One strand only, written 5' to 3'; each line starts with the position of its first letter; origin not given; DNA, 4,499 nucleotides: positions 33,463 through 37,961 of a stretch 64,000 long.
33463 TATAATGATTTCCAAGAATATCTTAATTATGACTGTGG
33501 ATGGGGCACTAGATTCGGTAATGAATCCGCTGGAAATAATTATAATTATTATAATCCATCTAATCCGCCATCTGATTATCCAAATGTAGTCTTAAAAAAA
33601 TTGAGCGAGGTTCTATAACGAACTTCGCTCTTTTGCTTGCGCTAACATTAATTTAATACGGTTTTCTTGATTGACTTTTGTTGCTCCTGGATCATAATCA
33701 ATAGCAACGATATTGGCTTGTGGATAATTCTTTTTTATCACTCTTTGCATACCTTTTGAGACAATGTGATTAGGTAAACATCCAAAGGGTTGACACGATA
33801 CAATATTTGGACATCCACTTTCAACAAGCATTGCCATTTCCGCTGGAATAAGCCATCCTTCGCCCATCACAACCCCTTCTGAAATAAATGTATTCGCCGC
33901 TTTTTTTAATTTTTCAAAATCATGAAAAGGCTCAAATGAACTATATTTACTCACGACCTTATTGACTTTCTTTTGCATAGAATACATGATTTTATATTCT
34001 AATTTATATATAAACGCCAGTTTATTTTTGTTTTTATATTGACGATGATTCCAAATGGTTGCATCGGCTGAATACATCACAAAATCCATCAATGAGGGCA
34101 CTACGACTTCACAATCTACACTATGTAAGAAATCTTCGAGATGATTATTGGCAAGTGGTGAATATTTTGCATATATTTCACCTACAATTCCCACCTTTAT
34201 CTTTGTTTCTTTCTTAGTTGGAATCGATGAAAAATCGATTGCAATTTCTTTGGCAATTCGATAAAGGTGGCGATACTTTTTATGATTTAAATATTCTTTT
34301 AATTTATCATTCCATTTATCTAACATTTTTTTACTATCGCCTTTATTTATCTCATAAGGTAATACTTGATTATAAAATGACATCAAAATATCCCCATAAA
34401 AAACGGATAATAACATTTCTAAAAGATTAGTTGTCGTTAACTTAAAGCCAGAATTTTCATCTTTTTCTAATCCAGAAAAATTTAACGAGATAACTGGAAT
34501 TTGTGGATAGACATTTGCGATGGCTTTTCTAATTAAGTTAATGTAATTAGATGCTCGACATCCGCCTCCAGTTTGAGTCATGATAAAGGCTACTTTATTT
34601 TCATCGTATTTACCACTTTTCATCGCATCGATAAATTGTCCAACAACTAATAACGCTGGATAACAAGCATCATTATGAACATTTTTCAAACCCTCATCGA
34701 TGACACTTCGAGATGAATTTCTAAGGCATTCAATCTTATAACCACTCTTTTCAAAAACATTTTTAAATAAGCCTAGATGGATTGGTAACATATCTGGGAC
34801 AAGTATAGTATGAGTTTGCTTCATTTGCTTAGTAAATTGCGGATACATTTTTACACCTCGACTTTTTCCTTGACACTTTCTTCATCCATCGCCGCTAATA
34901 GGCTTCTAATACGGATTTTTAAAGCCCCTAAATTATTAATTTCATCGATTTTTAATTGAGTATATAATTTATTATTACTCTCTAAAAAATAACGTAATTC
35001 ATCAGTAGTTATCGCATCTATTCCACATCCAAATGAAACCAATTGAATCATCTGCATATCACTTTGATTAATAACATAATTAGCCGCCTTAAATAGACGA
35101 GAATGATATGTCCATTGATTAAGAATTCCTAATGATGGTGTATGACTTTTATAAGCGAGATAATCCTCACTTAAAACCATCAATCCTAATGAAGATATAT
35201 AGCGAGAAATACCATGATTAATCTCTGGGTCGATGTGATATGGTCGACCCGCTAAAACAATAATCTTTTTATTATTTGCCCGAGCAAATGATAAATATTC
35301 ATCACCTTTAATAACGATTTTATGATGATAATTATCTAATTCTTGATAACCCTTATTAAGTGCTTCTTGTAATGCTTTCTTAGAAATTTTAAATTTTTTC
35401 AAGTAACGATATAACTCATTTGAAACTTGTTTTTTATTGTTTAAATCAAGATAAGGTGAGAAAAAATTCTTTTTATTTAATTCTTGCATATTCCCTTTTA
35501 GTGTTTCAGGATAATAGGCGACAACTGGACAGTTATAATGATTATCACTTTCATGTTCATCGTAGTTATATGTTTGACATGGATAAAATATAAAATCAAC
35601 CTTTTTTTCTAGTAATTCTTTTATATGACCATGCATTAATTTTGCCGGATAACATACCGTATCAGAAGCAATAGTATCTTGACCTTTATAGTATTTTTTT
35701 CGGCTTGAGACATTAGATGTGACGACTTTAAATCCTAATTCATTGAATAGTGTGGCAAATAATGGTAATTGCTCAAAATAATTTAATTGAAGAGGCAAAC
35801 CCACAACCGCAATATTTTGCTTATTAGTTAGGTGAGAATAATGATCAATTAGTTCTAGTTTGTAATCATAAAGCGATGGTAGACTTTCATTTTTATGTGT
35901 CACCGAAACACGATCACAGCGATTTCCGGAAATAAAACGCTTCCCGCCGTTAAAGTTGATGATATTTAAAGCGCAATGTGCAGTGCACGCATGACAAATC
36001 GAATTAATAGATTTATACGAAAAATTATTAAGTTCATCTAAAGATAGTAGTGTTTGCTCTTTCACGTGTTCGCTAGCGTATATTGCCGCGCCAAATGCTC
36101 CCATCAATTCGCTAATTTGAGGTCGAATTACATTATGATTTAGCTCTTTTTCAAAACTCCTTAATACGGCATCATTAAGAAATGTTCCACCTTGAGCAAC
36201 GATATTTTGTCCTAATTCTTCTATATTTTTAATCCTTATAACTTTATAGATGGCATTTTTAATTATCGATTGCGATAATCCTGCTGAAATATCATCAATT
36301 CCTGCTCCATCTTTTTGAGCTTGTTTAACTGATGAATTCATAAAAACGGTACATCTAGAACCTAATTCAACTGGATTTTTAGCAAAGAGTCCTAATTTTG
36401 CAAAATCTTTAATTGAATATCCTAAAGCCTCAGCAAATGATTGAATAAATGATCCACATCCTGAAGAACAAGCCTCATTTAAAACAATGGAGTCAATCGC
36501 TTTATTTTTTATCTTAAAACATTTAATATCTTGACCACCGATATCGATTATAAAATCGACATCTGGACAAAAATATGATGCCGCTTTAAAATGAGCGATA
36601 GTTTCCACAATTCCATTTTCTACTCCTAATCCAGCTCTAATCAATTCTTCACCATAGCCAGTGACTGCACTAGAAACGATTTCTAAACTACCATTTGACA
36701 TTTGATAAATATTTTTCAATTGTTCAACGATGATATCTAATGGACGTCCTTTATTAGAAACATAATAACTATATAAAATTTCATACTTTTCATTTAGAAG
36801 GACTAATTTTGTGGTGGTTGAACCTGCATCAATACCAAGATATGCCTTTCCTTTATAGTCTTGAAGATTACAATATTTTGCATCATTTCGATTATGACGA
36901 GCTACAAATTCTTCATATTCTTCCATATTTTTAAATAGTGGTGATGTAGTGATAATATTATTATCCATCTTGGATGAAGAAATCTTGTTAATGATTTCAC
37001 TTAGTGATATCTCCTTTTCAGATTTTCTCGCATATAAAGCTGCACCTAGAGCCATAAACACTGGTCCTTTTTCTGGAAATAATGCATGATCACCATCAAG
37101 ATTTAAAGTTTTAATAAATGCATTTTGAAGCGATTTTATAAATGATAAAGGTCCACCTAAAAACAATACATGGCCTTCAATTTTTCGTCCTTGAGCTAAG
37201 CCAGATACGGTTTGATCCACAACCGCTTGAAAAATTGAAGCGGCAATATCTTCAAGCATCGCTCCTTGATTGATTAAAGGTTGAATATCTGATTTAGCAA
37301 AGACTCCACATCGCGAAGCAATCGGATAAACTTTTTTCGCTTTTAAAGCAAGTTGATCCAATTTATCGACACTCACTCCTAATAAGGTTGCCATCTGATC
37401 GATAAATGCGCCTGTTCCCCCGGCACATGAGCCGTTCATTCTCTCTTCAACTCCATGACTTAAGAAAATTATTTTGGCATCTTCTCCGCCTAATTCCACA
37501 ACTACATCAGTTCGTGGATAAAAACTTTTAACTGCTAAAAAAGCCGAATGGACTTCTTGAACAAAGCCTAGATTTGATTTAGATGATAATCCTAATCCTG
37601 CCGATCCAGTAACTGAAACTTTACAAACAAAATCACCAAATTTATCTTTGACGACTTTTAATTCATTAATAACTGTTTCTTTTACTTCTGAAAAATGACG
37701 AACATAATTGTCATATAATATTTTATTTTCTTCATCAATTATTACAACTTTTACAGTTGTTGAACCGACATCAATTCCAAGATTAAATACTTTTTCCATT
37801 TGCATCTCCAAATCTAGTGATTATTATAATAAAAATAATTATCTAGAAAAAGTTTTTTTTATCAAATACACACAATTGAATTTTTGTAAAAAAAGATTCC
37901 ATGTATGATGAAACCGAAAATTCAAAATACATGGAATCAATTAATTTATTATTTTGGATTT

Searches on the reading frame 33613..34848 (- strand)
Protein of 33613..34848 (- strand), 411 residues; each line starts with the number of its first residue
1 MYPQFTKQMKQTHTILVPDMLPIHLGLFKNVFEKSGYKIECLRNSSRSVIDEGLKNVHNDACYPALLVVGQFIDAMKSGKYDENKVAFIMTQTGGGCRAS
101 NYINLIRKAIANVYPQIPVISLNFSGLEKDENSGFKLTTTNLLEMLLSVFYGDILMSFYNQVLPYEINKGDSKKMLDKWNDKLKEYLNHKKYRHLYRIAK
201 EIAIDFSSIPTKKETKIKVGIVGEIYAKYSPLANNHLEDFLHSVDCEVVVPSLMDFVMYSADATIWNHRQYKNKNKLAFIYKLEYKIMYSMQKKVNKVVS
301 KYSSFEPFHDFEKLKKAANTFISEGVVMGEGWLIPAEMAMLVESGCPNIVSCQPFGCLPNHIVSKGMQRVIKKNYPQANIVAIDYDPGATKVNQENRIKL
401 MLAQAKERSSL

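Call 50: search_protein_families(library=pfam, proteins=[window:33613-34848:-], max_evalue=0.0001)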
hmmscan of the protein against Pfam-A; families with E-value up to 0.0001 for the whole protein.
window:33613-34848:- (411 aa): 1 family
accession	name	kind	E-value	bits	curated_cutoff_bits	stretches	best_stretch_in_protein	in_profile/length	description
PF09989.15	DUF2229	-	1.1e-09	38.7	29.4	1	26-75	15-65/218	CoA enzyme activase uncharacterised domain (DUF2229)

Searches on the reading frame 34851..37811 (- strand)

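Call 15: search_protein_families(library=pfam, proteins=[window:34851-37811:-], max_evalue=0.00001)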
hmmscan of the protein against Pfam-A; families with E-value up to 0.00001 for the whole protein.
window:34851-37811:- (986 aa): 3 families
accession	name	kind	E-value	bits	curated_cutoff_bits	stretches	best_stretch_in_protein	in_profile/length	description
PF09989.15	DUF2229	-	4.3e-75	252.5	29.4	1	670-884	2-217/218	CoA enzyme activase uncharacterised domain (DUF2229)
PF01869.26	BcrAD_BadFG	-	3.7e-62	210.7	31.5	2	325-579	1-271/271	BadF/BadG/BcrA/BcrD ATPase family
PF00480.26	ROK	-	2.5e-07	30.9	22.9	0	11-67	2-62/294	ROK family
